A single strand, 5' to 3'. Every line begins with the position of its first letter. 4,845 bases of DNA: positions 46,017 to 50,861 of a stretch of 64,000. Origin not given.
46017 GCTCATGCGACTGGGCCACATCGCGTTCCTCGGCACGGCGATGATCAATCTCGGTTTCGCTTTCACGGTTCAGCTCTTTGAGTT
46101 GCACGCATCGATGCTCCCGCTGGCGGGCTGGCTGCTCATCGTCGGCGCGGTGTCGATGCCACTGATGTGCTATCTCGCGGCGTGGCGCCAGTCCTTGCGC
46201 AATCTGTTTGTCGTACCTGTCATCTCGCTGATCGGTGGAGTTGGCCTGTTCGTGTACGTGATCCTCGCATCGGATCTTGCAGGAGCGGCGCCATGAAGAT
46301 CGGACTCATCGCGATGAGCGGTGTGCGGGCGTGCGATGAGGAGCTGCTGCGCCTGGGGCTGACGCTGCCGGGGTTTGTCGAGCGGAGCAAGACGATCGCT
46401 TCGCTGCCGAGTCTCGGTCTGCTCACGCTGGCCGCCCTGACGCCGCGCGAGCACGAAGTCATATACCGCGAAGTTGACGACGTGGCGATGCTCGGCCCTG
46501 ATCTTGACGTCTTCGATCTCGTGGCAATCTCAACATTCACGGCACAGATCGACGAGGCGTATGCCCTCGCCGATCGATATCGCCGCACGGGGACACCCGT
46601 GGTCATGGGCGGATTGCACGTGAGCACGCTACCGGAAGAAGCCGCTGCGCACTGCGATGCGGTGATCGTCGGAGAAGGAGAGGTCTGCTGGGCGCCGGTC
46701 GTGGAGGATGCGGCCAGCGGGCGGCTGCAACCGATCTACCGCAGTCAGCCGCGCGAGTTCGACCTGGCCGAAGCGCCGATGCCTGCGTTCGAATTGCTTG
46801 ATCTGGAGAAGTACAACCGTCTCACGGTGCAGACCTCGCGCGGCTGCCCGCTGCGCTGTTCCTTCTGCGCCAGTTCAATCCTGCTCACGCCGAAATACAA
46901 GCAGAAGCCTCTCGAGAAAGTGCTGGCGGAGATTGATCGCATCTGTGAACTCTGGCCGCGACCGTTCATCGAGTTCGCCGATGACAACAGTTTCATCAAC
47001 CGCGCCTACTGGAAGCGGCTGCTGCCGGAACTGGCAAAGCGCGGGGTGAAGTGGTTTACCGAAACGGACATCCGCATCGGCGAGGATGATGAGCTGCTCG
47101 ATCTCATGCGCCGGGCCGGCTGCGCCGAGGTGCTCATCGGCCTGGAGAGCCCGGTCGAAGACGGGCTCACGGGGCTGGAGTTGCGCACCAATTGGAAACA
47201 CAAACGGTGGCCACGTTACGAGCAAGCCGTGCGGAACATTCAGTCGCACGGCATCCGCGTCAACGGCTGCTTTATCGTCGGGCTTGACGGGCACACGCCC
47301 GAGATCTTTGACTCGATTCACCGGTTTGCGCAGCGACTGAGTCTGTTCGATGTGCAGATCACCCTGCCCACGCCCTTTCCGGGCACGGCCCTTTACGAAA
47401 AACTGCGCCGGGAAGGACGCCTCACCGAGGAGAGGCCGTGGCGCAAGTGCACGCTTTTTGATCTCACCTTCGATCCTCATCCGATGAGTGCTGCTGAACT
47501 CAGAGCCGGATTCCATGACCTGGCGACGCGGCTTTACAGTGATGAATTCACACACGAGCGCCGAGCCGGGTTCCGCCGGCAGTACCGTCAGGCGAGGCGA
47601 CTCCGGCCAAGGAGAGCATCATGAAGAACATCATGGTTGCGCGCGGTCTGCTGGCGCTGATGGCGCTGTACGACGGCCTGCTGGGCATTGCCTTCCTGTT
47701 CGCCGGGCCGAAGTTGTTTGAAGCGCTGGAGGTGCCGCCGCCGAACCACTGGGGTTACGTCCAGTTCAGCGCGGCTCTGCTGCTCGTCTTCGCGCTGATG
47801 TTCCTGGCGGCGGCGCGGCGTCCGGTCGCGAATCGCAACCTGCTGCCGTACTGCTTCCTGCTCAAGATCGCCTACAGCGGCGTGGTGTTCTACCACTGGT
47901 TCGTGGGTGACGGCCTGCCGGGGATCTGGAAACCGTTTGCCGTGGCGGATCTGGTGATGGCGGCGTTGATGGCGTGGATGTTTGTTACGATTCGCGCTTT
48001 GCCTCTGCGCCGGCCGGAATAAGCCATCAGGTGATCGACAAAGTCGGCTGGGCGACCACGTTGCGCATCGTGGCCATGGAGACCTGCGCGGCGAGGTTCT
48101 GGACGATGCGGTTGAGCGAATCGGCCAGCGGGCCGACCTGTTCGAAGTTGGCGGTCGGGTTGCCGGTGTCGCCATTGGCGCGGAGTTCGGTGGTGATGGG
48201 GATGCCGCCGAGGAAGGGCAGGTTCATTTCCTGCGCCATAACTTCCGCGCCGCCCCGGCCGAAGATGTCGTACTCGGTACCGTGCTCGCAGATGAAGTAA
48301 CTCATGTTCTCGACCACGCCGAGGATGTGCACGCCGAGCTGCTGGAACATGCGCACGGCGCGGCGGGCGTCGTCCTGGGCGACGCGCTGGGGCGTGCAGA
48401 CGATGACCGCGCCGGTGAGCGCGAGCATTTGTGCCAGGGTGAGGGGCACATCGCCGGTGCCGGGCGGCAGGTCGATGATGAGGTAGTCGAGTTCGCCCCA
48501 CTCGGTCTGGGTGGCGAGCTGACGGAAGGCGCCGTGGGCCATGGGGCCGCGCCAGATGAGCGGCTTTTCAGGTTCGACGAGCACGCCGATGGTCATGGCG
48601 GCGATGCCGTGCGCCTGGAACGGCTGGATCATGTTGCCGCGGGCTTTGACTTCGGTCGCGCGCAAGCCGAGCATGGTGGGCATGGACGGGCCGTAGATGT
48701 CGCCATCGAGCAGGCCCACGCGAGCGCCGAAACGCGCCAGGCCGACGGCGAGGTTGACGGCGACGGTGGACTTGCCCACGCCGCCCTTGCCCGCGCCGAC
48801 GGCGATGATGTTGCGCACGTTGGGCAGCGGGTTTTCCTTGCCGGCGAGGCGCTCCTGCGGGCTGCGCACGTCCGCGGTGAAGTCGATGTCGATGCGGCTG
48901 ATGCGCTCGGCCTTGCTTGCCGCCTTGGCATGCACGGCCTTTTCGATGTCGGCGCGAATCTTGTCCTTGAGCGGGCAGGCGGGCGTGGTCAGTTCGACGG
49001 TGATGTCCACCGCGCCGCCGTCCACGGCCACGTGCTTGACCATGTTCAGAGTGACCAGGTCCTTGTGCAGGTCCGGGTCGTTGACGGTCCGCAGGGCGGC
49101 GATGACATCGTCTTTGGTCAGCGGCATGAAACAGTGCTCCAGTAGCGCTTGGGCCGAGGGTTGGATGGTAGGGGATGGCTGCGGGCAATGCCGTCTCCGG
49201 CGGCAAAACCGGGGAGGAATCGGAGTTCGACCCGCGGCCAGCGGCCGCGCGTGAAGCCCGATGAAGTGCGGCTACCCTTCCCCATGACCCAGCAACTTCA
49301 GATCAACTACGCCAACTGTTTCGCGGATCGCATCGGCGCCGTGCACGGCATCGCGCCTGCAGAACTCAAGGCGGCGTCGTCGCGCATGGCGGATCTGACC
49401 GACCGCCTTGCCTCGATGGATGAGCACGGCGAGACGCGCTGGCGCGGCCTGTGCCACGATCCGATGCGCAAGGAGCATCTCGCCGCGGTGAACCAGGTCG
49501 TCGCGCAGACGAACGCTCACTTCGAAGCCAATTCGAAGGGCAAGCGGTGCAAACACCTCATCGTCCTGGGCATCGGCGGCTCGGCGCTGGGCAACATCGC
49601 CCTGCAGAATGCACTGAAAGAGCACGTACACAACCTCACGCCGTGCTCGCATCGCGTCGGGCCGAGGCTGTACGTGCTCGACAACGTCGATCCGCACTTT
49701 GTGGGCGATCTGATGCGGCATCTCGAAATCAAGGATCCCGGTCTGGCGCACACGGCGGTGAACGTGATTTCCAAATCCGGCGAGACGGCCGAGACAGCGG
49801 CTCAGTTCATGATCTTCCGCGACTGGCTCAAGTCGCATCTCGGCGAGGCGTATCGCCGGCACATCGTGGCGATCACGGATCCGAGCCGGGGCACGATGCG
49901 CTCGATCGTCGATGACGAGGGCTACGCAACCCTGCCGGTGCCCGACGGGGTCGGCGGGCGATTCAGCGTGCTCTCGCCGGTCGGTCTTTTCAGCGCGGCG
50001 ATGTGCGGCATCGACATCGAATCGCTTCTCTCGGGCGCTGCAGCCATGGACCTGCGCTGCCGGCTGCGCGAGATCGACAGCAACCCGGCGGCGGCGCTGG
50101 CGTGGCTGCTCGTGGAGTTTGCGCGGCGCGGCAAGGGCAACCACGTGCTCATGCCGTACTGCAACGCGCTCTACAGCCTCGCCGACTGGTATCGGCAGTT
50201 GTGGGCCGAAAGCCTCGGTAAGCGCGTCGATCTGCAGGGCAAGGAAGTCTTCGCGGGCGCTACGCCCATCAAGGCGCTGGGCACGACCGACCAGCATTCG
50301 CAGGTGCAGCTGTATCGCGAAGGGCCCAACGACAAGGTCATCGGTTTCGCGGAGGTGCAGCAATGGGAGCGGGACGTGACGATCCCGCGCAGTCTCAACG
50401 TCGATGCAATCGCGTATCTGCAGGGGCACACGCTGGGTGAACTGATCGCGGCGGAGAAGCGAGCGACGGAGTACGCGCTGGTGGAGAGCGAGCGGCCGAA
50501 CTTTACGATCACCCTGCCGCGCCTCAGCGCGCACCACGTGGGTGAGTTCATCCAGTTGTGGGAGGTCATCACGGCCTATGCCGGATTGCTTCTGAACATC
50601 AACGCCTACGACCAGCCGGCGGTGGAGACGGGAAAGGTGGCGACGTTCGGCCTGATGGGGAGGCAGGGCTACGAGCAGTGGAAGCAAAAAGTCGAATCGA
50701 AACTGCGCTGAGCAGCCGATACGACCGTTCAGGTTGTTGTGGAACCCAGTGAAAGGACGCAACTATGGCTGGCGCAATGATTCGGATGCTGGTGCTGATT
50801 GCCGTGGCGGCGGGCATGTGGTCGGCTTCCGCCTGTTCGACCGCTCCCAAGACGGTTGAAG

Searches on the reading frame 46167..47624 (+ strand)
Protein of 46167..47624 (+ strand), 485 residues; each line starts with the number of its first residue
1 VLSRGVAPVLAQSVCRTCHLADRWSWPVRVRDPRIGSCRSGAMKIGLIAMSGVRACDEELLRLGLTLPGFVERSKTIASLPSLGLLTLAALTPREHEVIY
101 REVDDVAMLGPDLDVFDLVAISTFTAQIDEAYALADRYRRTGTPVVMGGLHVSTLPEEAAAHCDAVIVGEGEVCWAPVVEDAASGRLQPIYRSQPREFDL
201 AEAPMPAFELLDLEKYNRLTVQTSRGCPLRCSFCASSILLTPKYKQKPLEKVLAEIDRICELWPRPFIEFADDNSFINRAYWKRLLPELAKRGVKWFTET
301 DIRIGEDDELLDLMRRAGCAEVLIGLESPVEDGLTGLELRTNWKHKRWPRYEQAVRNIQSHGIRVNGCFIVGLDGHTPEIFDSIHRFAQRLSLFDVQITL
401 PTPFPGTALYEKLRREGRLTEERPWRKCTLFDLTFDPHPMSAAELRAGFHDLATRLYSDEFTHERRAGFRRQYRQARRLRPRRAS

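Call 107: search_protein_families(library=pfam, proteins=[window:46167-47624:+], max_evalue=0.0001)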
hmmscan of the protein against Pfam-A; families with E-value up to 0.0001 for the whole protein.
window:46167-47624:+ (485 aa): 3 families
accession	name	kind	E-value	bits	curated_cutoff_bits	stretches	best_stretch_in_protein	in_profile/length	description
PF04055.27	Radical_SAM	-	5e-18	66.2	29.5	1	222-387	2-165/166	Radical SAM superfamily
PF02310.24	B12-binding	-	1.9e-11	44.3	32.1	1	81-172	13-114/121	B12 binding domain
PF13282.11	DUF4070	-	7.8e-07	29.7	22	1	407-479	1-71/144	Domain of unknown function (DUF4070)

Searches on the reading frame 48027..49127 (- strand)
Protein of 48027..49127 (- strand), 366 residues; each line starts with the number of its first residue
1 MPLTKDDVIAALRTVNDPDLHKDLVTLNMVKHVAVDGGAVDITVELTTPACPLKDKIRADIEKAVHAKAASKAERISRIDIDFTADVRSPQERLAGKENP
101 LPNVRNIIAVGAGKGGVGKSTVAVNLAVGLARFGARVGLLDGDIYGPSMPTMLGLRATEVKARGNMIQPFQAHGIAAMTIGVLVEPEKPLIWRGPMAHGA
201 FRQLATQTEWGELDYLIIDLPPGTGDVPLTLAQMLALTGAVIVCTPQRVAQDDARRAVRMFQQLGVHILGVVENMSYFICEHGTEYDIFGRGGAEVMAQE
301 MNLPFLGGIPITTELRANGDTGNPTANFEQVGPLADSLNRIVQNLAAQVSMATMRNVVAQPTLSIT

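Call 107: search_protein_families(library=pfam, proteins=[window:48027-49127:-], max_evalue=0.0001)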
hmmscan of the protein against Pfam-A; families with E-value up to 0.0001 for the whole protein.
window:48027-49127:- (366 aa): 6 families
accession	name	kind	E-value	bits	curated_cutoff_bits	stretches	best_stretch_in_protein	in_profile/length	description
PF10609.15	ParA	-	8.4e-94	314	27.1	1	103-345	1-245/246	NUBPL iron-transfer P-loop NTPase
PF01883.24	FeS_assembly_P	-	5.3e-21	75.1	23.5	1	5-70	1-66/73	Iron-sulfur cluster assembly protein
PF01656.29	CbiA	-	1e-11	45.3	25.4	1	108-316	1-116/125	CobQ/CobB/MinD/ParA nucleotide binding domain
PF13614.12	AAA_31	-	4.4e-10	40.2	27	1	106-145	2-41/177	AAA domain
PF09140.17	MipZ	-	1.7e-08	34.5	20.7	1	107-221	2-108/262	ATPase MipZ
PF02374.21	ArsA_ATPase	-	4e-06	26.7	24.3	0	112-140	7-35/305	Anion-transporting ATPase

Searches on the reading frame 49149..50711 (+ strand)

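Call 107: search_protein_families(library=pfam, proteins=[window:49149-50711:+], max_evalue=0.0001)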
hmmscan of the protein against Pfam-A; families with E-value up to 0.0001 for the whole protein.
window:49149-50711:+ (520 aa): 1 family
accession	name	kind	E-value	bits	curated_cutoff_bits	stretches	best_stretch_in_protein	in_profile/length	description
PF00342.24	PGI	-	1.6e-40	139.6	22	1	127-497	89-460/486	Phosphoglucose isomerase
